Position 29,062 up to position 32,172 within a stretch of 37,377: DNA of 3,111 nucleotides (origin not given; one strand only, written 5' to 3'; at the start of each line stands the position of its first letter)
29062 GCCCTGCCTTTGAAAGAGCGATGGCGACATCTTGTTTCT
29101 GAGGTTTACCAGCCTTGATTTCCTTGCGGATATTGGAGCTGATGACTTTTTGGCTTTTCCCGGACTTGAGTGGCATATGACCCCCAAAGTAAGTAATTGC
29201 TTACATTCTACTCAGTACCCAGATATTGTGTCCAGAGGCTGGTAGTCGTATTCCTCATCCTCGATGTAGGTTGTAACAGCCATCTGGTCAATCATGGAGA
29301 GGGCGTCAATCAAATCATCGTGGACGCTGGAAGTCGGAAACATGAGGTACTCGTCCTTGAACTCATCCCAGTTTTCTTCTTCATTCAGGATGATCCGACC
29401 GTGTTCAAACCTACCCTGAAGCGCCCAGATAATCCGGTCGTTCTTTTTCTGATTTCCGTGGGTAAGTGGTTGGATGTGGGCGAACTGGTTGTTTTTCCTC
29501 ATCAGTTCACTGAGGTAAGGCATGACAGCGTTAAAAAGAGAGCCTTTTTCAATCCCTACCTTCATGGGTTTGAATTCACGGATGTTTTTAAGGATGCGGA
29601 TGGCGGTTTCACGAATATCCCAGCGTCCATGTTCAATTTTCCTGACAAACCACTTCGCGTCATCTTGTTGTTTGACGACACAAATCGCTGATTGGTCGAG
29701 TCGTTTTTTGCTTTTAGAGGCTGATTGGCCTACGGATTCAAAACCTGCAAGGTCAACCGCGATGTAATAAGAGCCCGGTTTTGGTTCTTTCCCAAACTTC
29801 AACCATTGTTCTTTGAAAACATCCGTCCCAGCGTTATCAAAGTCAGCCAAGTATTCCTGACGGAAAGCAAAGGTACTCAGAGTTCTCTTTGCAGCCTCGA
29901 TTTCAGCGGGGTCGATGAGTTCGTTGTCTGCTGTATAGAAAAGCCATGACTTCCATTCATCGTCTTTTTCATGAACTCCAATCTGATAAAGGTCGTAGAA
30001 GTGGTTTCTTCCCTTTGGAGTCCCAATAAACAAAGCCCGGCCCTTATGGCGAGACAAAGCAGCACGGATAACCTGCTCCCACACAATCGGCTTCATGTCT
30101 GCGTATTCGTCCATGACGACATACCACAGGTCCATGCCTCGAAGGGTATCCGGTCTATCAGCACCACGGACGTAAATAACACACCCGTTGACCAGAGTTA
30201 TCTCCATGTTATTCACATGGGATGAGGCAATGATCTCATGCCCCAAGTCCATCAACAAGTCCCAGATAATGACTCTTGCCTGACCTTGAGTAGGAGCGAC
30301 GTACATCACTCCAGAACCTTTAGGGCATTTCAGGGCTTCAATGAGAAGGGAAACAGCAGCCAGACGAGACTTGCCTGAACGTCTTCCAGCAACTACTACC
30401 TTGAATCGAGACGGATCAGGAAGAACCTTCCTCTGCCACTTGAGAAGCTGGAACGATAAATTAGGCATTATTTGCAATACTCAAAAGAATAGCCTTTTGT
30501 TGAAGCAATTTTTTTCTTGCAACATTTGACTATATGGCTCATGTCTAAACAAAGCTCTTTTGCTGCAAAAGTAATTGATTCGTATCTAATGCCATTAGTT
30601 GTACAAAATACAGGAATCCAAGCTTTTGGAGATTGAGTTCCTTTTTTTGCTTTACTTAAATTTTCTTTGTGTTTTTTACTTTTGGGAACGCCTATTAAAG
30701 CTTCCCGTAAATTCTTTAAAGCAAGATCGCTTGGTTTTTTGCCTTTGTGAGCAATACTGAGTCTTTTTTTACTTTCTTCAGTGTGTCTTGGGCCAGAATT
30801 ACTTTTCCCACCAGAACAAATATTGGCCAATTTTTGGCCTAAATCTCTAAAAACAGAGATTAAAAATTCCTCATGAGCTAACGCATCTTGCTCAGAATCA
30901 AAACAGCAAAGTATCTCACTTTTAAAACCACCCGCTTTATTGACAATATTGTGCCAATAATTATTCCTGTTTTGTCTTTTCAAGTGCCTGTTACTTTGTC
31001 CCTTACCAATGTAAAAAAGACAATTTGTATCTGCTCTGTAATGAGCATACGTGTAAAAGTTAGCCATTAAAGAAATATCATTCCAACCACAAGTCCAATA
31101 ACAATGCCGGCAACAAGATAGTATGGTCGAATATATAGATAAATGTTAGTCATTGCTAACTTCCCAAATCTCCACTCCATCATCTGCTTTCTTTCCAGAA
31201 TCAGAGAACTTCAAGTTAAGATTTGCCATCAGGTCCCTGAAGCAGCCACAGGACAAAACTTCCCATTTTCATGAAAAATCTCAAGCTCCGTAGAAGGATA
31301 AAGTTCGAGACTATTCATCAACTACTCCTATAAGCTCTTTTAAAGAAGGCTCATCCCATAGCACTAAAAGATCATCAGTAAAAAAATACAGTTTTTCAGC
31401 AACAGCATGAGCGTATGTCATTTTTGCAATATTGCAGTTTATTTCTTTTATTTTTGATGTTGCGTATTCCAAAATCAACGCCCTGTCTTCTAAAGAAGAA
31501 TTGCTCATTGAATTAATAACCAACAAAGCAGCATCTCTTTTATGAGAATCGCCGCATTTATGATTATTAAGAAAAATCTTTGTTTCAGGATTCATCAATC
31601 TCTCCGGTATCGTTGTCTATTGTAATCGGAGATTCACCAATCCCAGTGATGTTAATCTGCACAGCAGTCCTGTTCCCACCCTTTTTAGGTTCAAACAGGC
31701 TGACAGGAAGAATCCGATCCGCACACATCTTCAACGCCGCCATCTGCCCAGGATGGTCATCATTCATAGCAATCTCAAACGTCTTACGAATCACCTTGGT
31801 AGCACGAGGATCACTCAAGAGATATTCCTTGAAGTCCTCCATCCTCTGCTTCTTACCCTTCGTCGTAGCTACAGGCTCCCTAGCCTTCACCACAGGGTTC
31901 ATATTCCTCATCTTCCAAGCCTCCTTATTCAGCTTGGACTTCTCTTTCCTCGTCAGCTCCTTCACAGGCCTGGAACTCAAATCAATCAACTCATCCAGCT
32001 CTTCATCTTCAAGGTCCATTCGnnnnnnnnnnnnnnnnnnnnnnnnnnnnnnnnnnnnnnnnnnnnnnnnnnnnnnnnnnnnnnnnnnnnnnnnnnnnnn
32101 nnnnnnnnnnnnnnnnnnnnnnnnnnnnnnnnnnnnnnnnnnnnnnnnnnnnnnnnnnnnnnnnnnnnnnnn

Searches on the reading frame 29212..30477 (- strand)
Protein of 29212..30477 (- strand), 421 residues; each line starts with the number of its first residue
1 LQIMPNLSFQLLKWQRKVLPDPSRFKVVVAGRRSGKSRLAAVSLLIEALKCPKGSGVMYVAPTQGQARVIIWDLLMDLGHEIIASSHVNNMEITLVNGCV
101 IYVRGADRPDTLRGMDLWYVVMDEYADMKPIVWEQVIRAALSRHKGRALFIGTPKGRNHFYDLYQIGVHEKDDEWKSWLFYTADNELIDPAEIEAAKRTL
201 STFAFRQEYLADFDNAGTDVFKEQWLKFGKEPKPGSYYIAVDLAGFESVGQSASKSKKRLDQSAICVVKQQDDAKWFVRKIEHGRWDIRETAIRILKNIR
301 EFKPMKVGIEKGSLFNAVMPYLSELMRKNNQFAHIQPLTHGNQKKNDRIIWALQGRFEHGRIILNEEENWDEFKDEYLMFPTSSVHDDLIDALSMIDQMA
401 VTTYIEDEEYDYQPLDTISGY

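Call 52: find_related_loci(query=window:29212-30468:-, collection=genome_contigs, flank=6000)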
Query window:29212-30468:- (418 aa) in genome_contigs; peptide patterns used: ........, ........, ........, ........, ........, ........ (x = any residue, [..] = any of these).
65 stretches matched a pattern; 3 encode a relative of the query (tblastn E <= 1e-3); 3 distinct loci.
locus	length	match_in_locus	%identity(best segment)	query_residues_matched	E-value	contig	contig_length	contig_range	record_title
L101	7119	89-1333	54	1-418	4e-148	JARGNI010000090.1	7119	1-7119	MAG: Verrucomicrobiales bacterium isolate bin_ak_oxhcr2.025 NODE_4716_length_7119_cov_197.559173, whole genome shotgun s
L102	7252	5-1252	52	1-418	4e-147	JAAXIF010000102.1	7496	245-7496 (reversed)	MAG: Sphingobacteriales bacterium isolate SW22112_bin_1 NODE_5832_length_7496_cov_98.682570, whole genome shotgun sequen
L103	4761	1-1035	54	75-418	4e-130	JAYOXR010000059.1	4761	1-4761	MAG: Candidatus Nitrosopumilus brisbanensis isolate 139563_S164_maxbin_bins.tsv.144 NODE_19348_length_4761_cov_83.585848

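Call 89: search_protein_families(library=pfam, max_evalue=0.001, proteins=[window:29212-30477:-])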
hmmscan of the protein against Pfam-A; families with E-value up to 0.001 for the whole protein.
window:29212-30477:- (421 aa): 3 families
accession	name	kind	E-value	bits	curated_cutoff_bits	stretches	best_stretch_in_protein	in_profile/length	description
PF03237.21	Terminase_6N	-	1.1e-13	51.8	22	1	29-228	3-215/215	Terminase large subunit, T4likevirus-type, N-terminal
PF17289.8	Terminase_6C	-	2.6e-06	27.9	22.6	1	258-396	9-151/155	Terminase RNaseH-like domain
PF03354.21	TerL_ATPase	-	3.2e-05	24.1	23.7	1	25-153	23-160/178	Terminase large subunit, ATPase domain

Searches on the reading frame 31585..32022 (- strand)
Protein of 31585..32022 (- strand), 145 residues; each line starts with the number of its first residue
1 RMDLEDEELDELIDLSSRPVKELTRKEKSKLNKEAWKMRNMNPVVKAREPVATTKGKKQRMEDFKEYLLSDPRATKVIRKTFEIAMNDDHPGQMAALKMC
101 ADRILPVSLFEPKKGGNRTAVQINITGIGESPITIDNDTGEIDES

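Call 11: find_related_loci(query=window:31585-32022:-, collection=viral_contigs, flank=5000)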
Query window:31585-32022:- (145 aa) in viral_contigs; peptide patterns used: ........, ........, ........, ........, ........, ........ (x = any residue, [..] = any of these).
7 stretches matched a pattern; 1 encode a relative of the query (tblastn E <= 1e-3); 1 distinct loci.
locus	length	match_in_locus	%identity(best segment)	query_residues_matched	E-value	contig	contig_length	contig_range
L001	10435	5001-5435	99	1-145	1e-96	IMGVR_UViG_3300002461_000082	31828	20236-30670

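Call 13: find_homologous_proteins(query=window:31585-32022:-)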
Query window:31585-32022:- (145 aa): 159 proteins with E <= 0.001 among 175 candidates; the best 120 are listed.
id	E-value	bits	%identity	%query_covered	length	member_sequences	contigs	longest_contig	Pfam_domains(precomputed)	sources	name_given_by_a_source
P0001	1.1e-86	306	99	99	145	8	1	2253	-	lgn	-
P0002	1.0e-70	254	83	99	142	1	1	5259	-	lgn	-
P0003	2.3e-67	243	81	93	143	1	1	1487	-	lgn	-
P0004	6.8e-64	232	84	89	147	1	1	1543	-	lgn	-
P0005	5.2e-60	220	74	93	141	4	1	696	-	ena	-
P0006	6.8e-59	216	72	97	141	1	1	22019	-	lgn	-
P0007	2.0e-58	215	74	93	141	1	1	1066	-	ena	-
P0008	8.6e-58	212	73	93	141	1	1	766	-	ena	-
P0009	1.1e-57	212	71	97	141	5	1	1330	-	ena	-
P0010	5.8e-57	210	70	97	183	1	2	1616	-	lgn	-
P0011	2.3e-56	208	71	94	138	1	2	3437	-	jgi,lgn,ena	-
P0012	2.7e-55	204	70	93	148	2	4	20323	-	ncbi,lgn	-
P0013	1.4e-54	202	70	97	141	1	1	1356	-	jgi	jgi:hypothetical protein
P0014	1.6e-54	202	68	98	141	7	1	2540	-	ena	-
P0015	2.0e-54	202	70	92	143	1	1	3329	-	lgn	-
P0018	2.3e-40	156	60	93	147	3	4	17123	-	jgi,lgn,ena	-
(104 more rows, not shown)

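Call 14: find_encoding_contigs(protein=P0006, flank=6000, max_places=3)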
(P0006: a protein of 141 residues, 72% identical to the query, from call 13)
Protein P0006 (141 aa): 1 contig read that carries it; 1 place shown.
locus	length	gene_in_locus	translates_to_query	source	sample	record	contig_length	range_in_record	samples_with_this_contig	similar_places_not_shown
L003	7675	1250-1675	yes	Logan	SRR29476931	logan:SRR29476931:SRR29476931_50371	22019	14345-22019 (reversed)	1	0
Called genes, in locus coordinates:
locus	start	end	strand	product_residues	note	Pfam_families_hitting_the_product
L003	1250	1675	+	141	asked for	-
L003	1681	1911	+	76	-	-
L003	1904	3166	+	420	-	PF03354:TerL_ATPase, PF03237:Terminase_6N, PF17289:Terminase_6C (weak)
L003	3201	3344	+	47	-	-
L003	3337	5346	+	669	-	PF23899:SU10_portal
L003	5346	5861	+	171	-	-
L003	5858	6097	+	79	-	-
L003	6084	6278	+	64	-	-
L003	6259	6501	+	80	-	-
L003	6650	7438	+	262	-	-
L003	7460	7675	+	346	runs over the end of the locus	-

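Call 15: find_encoding_contigs(protein=P0012, flank=6000, max_places=4)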
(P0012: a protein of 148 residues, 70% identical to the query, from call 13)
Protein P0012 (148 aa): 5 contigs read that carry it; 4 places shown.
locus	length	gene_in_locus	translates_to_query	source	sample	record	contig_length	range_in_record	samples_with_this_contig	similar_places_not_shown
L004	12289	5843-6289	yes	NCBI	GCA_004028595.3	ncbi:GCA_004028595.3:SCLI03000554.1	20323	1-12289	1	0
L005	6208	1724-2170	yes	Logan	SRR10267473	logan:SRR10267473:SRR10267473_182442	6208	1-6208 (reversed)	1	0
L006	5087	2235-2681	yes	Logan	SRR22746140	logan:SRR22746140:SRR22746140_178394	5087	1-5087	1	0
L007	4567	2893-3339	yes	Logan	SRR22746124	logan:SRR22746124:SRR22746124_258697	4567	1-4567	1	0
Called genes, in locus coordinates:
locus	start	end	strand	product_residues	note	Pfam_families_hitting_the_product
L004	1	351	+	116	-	?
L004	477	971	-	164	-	-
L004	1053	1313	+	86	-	-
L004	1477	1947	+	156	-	PF02272:DHHA1 (weak)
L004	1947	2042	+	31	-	-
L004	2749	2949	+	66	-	-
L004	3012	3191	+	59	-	-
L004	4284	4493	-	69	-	-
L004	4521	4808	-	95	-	-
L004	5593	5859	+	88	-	-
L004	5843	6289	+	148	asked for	-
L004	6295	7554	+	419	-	PF03354:TerL_ATPase (weak), PF03237:Terminase_6N, PF17289:Terminase_6C (weak)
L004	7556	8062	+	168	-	-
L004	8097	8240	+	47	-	-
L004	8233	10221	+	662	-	PF23899:SU10_portal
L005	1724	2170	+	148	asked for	-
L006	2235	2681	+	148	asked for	-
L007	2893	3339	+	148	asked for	-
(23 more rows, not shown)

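Call 16: find_encoding_contigs(protein=P0002, flank=6000, max_places=3)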
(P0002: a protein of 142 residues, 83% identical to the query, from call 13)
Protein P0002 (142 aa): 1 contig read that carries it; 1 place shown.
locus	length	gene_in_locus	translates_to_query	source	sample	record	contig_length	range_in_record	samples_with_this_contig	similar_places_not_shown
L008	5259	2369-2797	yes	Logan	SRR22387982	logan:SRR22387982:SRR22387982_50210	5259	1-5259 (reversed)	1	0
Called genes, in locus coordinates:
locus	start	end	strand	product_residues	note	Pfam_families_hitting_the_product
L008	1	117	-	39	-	?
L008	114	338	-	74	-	-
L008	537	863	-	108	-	-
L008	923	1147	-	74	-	-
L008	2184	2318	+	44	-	-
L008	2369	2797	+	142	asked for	-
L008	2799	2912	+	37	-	-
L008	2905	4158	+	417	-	PF03237:Terminase_6N, PF17289:Terminase_6C (weak)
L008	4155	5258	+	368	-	?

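Call 17: find_encoding_contigs(protein=P0018, flank=6000, max_places=4)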
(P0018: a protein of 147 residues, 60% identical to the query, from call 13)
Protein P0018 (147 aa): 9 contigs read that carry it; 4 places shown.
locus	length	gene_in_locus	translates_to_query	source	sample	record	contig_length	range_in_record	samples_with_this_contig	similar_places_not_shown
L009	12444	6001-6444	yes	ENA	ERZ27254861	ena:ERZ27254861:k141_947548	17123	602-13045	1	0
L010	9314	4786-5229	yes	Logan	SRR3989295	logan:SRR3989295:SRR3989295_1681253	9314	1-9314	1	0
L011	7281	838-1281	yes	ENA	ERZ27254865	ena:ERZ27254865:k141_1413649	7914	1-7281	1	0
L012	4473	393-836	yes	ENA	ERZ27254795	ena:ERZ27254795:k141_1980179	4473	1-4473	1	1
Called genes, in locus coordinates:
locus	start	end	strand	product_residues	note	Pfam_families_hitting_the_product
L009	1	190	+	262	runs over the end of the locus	?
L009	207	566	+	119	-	-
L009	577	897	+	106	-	-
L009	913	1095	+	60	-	-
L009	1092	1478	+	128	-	-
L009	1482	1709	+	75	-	-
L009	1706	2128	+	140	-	PF05772:NinB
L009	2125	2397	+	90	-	PF06147:DUF968 (weak), PF16786:RecA_dep_nuc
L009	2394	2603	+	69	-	-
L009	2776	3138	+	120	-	-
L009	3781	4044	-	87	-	-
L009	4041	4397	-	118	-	-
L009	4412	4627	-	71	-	-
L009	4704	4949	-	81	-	-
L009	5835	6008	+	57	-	-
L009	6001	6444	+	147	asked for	-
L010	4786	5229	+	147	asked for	-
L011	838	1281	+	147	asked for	-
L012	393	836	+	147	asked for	-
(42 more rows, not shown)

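Call 35: find_related_loci(query=A3, collection=viral_contigs, flank=4000)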
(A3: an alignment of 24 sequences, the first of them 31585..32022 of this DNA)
Query A3 (145 aa) in viral_contigs; peptide patterns used: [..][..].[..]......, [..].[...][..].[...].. (x = any residue, [..] = any of these).
600 stretches matched a pattern (row limit reached: there are more); 563 encode a relative of the query (tblastn E <= 1e-3); the best 80 are kept; 80 distinct loci.
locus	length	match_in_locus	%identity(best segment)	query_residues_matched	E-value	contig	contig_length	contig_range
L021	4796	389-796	66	1-137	2e-57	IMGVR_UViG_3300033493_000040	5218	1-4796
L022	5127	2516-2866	50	15-131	2e-34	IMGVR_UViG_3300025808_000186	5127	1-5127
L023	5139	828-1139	56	26-135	6e-31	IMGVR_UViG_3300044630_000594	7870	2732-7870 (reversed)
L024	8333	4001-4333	54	23-135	1e-30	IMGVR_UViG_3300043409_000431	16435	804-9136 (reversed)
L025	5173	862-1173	56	26-135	6e-31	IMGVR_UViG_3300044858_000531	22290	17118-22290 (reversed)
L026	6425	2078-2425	44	24-143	3e-27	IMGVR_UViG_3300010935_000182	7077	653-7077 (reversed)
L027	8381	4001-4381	43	9-143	2e-25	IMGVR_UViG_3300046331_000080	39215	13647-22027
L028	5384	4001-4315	50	34-141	1e-24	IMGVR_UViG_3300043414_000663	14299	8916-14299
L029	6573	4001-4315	50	34-141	1e-24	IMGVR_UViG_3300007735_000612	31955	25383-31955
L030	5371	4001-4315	50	34-141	1e-24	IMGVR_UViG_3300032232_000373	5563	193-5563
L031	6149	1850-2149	50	34-134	3e-24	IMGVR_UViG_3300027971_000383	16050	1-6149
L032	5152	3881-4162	53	48-138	3e-24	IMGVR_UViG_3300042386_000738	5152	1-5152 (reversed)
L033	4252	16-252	57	50-130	4e-24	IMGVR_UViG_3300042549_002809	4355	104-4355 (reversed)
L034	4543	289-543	53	50-136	4e-24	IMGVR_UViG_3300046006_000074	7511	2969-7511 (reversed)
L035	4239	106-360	53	50-136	5e-24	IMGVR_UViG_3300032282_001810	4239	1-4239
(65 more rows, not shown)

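Call 38: search_protein_families(library=phrogs, max_evalue=0.001, proteins=[window:31585-32022:-])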
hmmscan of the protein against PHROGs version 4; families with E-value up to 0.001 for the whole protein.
window:31585-32022:- (145 aa): 0 families

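Call 76: search_solved_structures(query=A3, max_evalue=1)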
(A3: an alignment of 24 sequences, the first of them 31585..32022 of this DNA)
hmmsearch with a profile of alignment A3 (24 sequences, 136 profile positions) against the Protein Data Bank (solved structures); distinct sequences matched with E-value up to 1: 3.
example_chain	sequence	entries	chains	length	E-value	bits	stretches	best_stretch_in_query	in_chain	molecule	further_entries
5ykh_A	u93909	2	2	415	0.19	15.1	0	59-77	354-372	Pumilio homolog 1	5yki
3bsb_A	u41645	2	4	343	0.86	13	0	59-77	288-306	Pumilio homolog 1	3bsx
1ib2_A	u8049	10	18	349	0.93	12.9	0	59-77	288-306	PUMILIO 1 | Pumilio homolog 1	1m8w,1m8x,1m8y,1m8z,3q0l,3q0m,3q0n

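Call 90: predict_structure(alignment_id=A6)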
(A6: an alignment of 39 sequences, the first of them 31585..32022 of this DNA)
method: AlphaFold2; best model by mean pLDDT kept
length: 145 residues; sequences in the alignment: 39
mean_pLDDT: 65.0   pTM: 0.25
mean pLDDT of the five models: 65.0, 64.2, 63.6, 62.8, 60.0
residues with pLDDT >= 90: 0; 70-90: 57; 50-70: 73; < 50: 15
segments of 3 or more residues with pLDDT < 50: 136-145
pLDDT, mean of each block of 10 residues (from residue 1): 66 73 75 78 58 68 70 71 71 72 64 54 52 49 43
secondary structure, 60 per line:
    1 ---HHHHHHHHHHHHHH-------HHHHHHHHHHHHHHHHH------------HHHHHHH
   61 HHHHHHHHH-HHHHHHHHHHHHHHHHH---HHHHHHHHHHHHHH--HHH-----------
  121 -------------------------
elements in order: H4-17 H25-41 H54-69 H71-87 H91-104

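Call 92: fold_search(model_id=the predicted structure, library=pdb)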
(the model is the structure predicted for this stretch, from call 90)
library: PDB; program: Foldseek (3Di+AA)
matches with E <= 10: 6; with E <= 0.001: 0
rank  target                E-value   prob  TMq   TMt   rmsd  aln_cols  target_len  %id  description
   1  8spe_G                6.0e+00  0.08  0.19  0.36   6.0        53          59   17  Crystal structure of Bax core domain BH3-groove dimer - tetrameric fraction P31 (released 2023-12-27)
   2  9cpc_3M               6.8e+00  0.03  0.17  0.20  18.3       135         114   16  Atomic model of porcine brain ventricles cilia doublet microtubule (48-nm periodicity) (released 2024-10-23)
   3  7qij_PB               7.3e+00  0.03  0.17  0.28   7.0        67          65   21  Complex of the Yersinia enterocolitica Type III secretion export gate YscV with substrate:chaperone complex YscX:YscY (released 2022-06-01)
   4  7nqh_Bd               8.8e+00  0.02  0.15  0.16  21.7       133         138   16  55S mammalian mitochondrial ribosome with mtRF1a and P-site tRNAMet (released 2021-05-05)
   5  8g1t_A                9.4e+00  0.10  0.24  0.43   5.1        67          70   16  Crystal structure of Bax core domain BH3-groove dimer - tetrameric fraction P21 (released 2023-12-27)
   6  8spe_O                9.4e+00  0.08  0.22  0.41   5.9        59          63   19  Crystal structure of Bax core domain BH3-groove dimer - tetrameric fraction P31 (released 2023-12-27)
